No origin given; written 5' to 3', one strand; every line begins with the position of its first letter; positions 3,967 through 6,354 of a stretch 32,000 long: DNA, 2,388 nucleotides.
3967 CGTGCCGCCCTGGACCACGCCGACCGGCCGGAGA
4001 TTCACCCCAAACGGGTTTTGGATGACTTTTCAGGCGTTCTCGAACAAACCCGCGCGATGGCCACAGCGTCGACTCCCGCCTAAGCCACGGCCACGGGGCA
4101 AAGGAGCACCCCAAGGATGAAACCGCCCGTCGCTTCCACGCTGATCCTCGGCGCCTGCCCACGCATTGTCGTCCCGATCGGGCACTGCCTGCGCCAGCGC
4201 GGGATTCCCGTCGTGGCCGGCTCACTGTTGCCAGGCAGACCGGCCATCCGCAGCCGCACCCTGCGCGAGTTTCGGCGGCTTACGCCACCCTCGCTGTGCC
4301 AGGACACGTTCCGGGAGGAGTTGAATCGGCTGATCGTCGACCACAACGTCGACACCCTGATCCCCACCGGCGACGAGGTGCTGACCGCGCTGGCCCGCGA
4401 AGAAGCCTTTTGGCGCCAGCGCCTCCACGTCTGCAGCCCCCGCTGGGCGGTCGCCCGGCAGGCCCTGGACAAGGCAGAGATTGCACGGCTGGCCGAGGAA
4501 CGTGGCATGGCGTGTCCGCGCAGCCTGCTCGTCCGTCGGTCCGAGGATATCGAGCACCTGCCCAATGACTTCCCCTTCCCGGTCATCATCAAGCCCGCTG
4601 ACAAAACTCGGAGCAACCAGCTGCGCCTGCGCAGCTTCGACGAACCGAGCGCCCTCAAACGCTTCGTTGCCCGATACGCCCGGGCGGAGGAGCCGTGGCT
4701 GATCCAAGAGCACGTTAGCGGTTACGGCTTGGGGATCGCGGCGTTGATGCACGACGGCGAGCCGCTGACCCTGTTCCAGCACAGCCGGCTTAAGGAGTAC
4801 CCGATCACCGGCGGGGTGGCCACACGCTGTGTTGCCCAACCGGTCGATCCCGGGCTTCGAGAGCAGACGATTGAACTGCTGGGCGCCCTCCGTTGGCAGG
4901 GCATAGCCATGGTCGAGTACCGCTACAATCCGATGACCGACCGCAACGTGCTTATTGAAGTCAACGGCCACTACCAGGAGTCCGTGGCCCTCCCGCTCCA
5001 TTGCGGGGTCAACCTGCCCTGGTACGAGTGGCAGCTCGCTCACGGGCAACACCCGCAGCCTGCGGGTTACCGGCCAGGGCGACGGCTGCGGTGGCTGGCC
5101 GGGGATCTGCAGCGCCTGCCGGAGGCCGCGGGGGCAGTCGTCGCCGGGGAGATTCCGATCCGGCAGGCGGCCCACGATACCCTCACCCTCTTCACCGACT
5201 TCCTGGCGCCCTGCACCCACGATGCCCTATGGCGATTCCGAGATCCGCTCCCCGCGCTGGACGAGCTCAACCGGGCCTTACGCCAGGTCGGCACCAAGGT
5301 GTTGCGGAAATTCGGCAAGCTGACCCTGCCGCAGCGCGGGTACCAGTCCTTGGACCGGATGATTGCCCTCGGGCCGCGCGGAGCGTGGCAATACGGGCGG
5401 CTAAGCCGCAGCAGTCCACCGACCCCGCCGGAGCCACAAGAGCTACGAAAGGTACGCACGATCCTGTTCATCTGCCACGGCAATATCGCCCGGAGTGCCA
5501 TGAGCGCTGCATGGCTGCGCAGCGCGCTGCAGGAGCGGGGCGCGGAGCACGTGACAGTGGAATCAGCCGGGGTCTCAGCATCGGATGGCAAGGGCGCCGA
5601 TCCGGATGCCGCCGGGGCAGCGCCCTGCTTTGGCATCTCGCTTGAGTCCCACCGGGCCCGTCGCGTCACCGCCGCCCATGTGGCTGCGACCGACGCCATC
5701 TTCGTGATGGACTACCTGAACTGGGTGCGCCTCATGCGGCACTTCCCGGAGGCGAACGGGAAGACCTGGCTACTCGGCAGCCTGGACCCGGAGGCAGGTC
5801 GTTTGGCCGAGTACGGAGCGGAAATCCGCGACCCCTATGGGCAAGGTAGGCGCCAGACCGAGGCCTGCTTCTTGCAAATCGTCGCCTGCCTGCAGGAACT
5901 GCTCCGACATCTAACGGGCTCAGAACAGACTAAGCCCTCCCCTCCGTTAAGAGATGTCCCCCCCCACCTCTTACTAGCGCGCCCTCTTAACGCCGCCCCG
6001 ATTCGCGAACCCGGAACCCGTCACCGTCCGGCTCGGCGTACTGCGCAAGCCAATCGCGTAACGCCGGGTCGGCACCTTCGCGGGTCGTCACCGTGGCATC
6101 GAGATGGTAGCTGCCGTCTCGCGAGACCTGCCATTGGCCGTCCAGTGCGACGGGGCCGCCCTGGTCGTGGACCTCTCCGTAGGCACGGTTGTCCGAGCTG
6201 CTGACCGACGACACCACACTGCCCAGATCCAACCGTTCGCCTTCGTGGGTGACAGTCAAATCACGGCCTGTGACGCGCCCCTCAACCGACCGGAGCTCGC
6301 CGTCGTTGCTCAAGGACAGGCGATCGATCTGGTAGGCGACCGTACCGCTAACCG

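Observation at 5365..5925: In-frame fusion of a Wzb-like LMW tyrosine phosphatase domain to an ATP-grasp ligase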

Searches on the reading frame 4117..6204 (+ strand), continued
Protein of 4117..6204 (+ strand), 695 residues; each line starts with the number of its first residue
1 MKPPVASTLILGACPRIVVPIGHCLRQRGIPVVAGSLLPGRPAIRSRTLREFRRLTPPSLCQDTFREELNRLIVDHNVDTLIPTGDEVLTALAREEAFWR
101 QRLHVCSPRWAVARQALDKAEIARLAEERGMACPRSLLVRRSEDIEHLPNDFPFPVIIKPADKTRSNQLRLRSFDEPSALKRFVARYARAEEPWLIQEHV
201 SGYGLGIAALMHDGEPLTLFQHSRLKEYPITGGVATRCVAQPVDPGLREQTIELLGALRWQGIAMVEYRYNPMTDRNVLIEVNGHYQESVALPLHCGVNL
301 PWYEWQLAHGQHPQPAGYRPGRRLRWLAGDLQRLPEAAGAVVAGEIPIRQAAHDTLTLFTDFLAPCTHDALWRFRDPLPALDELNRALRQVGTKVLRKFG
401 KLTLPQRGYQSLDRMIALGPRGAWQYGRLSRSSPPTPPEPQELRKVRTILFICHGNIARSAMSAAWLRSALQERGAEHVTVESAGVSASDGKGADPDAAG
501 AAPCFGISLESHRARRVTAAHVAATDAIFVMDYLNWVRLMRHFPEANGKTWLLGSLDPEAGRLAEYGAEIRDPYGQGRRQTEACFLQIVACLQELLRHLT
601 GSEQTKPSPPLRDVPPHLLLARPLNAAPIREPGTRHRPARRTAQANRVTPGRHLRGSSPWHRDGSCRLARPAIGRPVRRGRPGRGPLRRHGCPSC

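Call 68: find_encoding_contigs(protein=P0235, flank=10000, max_places=1)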
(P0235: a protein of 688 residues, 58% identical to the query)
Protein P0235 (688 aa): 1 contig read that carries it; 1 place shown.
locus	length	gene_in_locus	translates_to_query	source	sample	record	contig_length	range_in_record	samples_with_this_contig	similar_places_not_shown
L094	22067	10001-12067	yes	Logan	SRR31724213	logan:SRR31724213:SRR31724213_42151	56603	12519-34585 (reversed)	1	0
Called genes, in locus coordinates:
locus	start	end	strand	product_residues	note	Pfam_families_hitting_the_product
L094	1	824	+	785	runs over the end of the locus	PF03968:LptD_N (weak), PF19838:LptD_2, PF04453:LptD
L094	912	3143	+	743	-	PF14742:GDE_N_bis, PF06202:GDE_C, PF17389:Bac_rhamnosid6H (weak), PF22422:MGH1-like_GH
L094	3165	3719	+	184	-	-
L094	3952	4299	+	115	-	PF00085:Thioredoxin, PF14595:Thioredoxin_9, PF13098:Thioredoxin_2, PF13905:Thioredoxin_8 (faint)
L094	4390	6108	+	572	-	PF02463:SMC_N, PF13476:AAA_23, PF13555:AAA_29 (weak), PF13304:AAA_21 (faint)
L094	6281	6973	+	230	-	PF02563:Poly_export, PF10531:SLBB, PF22461:SLBB_2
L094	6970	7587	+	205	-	PF02563:Poly_export, PF22461:SLBB_2 (weak), PF10531:SLBB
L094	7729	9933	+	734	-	PF02706:Wzz, PF13807:GNVR, PF13614:AAA_31 (weak)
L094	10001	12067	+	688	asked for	PF02743:dCache_1 (weak), PF01590:GAF (weak)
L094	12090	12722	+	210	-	PF00072:Response_reg, PF08281:Sigma70_r4_2 (weak), PF00196:GerE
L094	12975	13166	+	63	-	-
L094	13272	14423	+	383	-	PF02397:Bac_transf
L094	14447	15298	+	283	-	PF01522:Polysacc_deac_1, PF11959:DUF3473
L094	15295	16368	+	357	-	PF02388:FemAB (faint), PF13480:Acetyltransf_6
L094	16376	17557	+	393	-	PF02350:Epimerase_2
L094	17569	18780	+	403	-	PF13243:SQHop_cyclase_C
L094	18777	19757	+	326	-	PF02388:FemAB (faint), PF13480:Acetyltransf_6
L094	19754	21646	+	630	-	PF02786:CPSase_L_D2 (weak), PF07478:Dala_Dala_lig_C (faint), PF15632:ATPgrasp_Ter, PF01451:LMWPc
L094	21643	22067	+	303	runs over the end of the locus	PF13641:Glyco_tranf_2_3, PF00535:Glycos_transf_2, PF10111:Glyco_tranf_2_2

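Call 74: search_protein_families(library=ncbifam, proteins=[L093:19538-20605:+, L093:18297-19541:+, L093:14988-15839:+], max_evalue=0.00001)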
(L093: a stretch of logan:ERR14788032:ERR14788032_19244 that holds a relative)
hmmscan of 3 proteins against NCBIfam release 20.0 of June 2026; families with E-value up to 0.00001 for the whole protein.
L093:19538-20605:+ (355 aa): 0 families

L093:18297-19541:+ (414 aa): 2 families
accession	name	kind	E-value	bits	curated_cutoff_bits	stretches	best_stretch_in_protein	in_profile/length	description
TIGR01787.1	squalene_cyclas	subfamily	8.3e-09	34.6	322.7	1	83-259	435-606/622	squalene/oxidosqualene cyclases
TIGR01507.1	hopene_cyclase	equivalog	1.7e-08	33.3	431.1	1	98-259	464-619/640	squalene--hopene cyclase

L093:14988-15839:+ (283 aa): 9 families
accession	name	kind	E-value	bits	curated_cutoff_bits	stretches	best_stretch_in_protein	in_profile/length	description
TIGR03006.1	pepcterm_polyde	equivalog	1.4e-112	375.2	276.2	1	3-269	2-269/272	XrtA system polysaccharide deacetylase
TIGR02764.1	spore_ybaN_pdaB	equivalog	6.3e-20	71.8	237.4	1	33-126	17-110/191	polysaccharide deacetylase family sporulation protein PdaB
TIGR04243.1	nodulat_NodB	equivalog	8.5e-16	58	240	1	37-120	17-101/197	chitooligosaccharide deacetylase NodB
TIGR02884.1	spore_pdaA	equivalog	6.5e-14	52.2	298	1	36-120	51-135/224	delta-lactam-biosynthetic de-N-acetylase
NF045821.1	PgAcgDacpgdA1_Bac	equivalog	1.5e-13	50.3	400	1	37-125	103-191/282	peptidoglycan-N-acetylglucosamine deacetylase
TIGR02873.1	spore_ylxY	hypoth_equivalog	1.3e-08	34.4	391.5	1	37-121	100-184/268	probable sporulation protein, polysaccharide deacetylase family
TIGR03212.1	uraD_N-term-dom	equivalog_domain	1.4e-08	34.2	424.6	1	38-146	80-184/297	allantoinase PuuE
NF045820.1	PgAcgDacpgdA_Strep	equivalog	2.4e-08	33.3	800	1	36-125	282-371/463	peptidoglycan-N-acetylglucosamine deacetylase PgdA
NF045822.1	PgAcgDacpgdA2_Bac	equivalog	1.1e-07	31.5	400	1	17-115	64-162/274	peptidoglycan-N-acetylglucosamine deacetylase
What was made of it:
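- Closest known: Exosortase A. Same: Related clusters carry the XrtA-system polysaccharide deacetylase (call 74).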

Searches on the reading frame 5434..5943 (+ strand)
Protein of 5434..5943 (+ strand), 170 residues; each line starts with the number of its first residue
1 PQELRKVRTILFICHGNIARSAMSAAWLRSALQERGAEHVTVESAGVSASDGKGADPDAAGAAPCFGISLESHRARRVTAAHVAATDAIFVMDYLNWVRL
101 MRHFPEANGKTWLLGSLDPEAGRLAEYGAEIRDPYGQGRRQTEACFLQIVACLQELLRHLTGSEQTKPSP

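Call 50: find_homologous_proteins(query=window:5434-5943:+, max_evalue=0.00001)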
Query window:5434-5943:+ (170 aa): 5 proteins with E <= 0.00001 among 296 candidates.
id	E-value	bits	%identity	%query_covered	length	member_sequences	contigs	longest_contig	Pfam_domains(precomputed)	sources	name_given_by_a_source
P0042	3.6e-78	279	78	97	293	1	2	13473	PF01451.28,PF02302.23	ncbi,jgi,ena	-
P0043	2.9e-42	163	51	95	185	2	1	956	PF01451.28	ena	-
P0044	1.9e-25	108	44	89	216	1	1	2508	PF01451.28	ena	-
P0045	5.1e-24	103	41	99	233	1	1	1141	PF01451.28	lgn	-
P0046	6.4e-23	100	42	82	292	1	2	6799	PF01451.28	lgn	-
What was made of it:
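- Tried and rejected: Word-indexed protein search with the 170-aa phosphatase domain alone gave only 5 hits and was uninformative (call 50).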

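Call 61: search_protein_representatives(protein=window:5434-5943:+)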
Query: 170 residues. Proteins with E-value up to 0.001 (for the whole library): 9439; up to 1e-10: 1405; up to 1e-30: 4. The best 150 are listed.
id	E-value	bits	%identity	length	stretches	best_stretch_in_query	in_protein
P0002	4.0e-77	274.2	76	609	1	2-170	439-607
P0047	1.3e-44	168.4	31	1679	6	8-164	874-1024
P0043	9.3e-43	162.5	52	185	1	3-163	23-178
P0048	3.3e-37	144.4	55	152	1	20-161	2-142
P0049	2.5e-29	118.8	41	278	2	6-161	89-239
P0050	1.5e-28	116.3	45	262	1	7-159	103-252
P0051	1.7e-28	116.1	48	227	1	6-156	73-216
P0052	3.8e-28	114.9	43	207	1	6-160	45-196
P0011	2.0e-27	112.6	42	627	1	2-160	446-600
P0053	5.6e-27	111.1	41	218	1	8-157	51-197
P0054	6.8e-27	110.9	44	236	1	7-160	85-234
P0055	9.3e-27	110.4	45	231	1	6-160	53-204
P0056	2.5e-26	109.0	44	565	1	5-158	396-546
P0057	4.2e-26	108.3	40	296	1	1-160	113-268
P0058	4.2e-26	108.3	45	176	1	7-153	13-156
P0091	5.4e-24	101.4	41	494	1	1-168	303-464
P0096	1.3e-23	100.2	43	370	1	7-159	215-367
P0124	2.7e-22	95.9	40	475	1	6-155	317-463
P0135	1.2e-21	93.7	40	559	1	1-161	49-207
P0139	1.8e-21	93.2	34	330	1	6-161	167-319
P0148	2.8e-21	92.6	38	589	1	8-170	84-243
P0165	1.3e-20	90.4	39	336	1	1-157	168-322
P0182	3.6e-20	89.0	44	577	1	9-157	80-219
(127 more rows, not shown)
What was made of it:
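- Tried and rejected: The exhaustive representative search replaced it (call 61).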

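Call 63: search_protein_families(library=pfam, proteins=[P0135, P0148, P0182, P0091, P0124, P0096, P0047, P0057, P0165, P0139], max_evalue=0.001)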
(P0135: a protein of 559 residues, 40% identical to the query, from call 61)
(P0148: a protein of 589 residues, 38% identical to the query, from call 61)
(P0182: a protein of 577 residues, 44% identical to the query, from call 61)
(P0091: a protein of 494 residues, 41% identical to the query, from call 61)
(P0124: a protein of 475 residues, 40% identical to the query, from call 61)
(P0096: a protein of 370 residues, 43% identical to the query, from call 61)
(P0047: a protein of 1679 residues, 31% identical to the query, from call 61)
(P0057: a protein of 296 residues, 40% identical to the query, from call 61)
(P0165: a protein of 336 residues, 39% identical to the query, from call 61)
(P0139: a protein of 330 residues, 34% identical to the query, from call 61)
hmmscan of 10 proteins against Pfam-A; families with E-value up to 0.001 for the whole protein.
P0135 (559 aa): 2 families
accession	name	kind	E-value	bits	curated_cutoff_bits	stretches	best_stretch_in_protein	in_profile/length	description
PF01451.26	LMWPc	-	2.8e-25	89.7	23.2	1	58-203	1-144/144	Low molecular weight phosphotyrosine protein phosphatase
PF01522.26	Polysacc_deac_1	-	4e-14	53.1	23.1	1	300-505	5-122/124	Polysaccharide deacetylase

P0148 (589 aa): 2 families
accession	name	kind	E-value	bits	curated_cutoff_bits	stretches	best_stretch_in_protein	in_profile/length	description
PF01451.26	LMWPc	-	6.7e-24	85.2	23.2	1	86-229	1-143/144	Low molecular weight phosphotyrosine protein phosphatase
PF01522.26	Polysacc_deac_1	-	3.4e-10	40.4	23.1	1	326-377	5-52/124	Polysaccharide deacetylase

P0182 (577 aa): 2 families
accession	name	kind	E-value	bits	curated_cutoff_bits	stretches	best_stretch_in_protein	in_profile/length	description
PF01451.26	LMWPc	-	4.3e-24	85.8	23.2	1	81-218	1-143/144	Low molecular weight phosphotyrosine protein phosphatase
PF01522.26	Polysacc_deac_1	-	1.6e-13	51.1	23.1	2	442-510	44-109/124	Polysaccharide deacetylase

P0091 (494 aa): 2 families
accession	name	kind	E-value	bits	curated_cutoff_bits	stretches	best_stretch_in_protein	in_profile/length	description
PF01451.26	LMWPc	-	1.1e-31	110.4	23.2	1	313-454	2-143/144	Low molecular weight phosphotyrosine protein phosphatase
PF13480.13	Acetyltransf_6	-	1.5e-26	93.7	22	1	19-162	2-140/143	Acetyltransferase (GNAT) domain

P0124 (475 aa): 1 family
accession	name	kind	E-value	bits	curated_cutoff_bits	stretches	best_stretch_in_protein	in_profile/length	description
PF01451.26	LMWPc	-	2.2e-21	77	23.2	1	321-464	1-143/144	Low molecular weight phosphotyrosine protein phosphatase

P0096 (370 aa): 1 family
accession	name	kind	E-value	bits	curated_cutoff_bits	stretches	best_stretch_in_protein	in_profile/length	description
PF01451.26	LMWPc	-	5.5e-24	85.4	23.2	1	218-358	1-140/144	Low molecular weight phosphotyrosine protein phosphatase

P0047 (1679 aa): 4 families
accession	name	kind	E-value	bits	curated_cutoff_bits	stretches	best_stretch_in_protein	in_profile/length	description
PF01451.26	LMWPc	-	1.1e-101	337.4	23.2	5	1535-1670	1-140/144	Low molecular weight phosphotyrosine protein phosphatase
PF01326.24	PPDK_N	-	2.3e-71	241.2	27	1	524-850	3-322/328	Pyruvate phosphate dikinase, AMP/ATP-binding domain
PF00391.29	PEP-utilizers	-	1.4e-11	44.3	23.1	1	205-298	2-58/72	PEP-utilising enzyme, mobile domain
PF02302.22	PTS_IIB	-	1.3e-05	26.2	23.6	0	1080-1132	19-76/90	PTS system, Lactose/Cellobiose specific IIB subunit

P0057 (296 aa): 1 family
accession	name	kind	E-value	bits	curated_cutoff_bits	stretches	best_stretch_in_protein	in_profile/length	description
PF01451.26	LMWPc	-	4.7e-31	108.4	23.2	1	122-264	1-143/144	Low molecular weight phosphotyrosine protein phosphatase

P0165 (336 aa): 2 families
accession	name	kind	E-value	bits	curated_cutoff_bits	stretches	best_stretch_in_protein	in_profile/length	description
PF01451.26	LMWPc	-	1e-24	87.8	23.2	1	177-321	1-143/144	Low molecular weight phosphotyrosine protein phosphatase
PF15632.11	ATPgrasp_Ter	-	0.00019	21.7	29.1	1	9-63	73-127/131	ATP-grasp in the biosynthetic pathway with Ter operon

P0139 (330 aa): 1 family
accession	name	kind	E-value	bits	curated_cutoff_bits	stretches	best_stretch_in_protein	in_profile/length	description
PF01451.26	LMWPc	-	1.2e-30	107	23.2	1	171-314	1-143/144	Low molecular weight phosphotyrosine protein phosphatase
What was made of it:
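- It is fused to the ATP-grasp, to a polysaccharide deacetylase (P0135, P0148, P0182) and to a FemAB-like GNAT (P0091) (call 63).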

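Call 64: find_encoding_contigs(protein=P0046, flank=10000, max_places=2)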
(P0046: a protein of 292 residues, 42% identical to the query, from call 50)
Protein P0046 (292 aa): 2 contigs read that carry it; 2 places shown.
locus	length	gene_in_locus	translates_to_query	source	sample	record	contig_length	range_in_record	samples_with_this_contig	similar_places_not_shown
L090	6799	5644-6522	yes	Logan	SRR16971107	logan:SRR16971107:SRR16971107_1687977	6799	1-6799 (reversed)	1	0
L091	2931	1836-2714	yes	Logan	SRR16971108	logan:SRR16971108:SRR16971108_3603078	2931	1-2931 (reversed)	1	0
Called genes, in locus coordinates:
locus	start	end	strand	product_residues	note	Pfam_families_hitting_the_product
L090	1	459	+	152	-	?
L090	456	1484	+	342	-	PF13480:Acetyltransf_6, PF02388:FemAB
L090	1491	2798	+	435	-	PF01041:DegT_DnrJ_EryC1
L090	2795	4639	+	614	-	PF15632:ATPgrasp_Ter, PF01451:LMWPc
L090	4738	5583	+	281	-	PF05711:TylF (weak), PF13578:Methyltransf_24, PF05711:TylF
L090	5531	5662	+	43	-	-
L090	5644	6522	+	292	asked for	PF01451:LMWPc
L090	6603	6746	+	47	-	-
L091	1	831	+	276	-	?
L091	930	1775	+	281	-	PF05711:TylF (weak), PF13578:Methyltransf_24, PF05711:TylF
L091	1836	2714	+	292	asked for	PF01451:LMWPc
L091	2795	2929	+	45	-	?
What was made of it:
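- One locus (L090) has the fusion plus a second extended LMW-PTP (call 64).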

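Call 65: find_encoding_contigs(protein=P0135, flank=10000, max_places=2)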
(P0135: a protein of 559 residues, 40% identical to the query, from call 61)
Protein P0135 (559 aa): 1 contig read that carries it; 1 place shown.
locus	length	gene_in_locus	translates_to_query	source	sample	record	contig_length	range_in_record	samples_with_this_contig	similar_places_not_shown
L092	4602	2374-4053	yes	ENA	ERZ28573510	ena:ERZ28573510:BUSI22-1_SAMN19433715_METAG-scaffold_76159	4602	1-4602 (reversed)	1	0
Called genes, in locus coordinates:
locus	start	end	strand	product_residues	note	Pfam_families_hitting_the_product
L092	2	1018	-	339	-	?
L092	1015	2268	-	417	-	PF15632:ATPgrasp_Ter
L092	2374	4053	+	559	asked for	PF01451:LMWPc, PF01522:Polysacc_deac_1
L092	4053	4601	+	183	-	?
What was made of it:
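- The deacetylase fusion again sits next to a standalone ATP-grasp gene (call 65).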
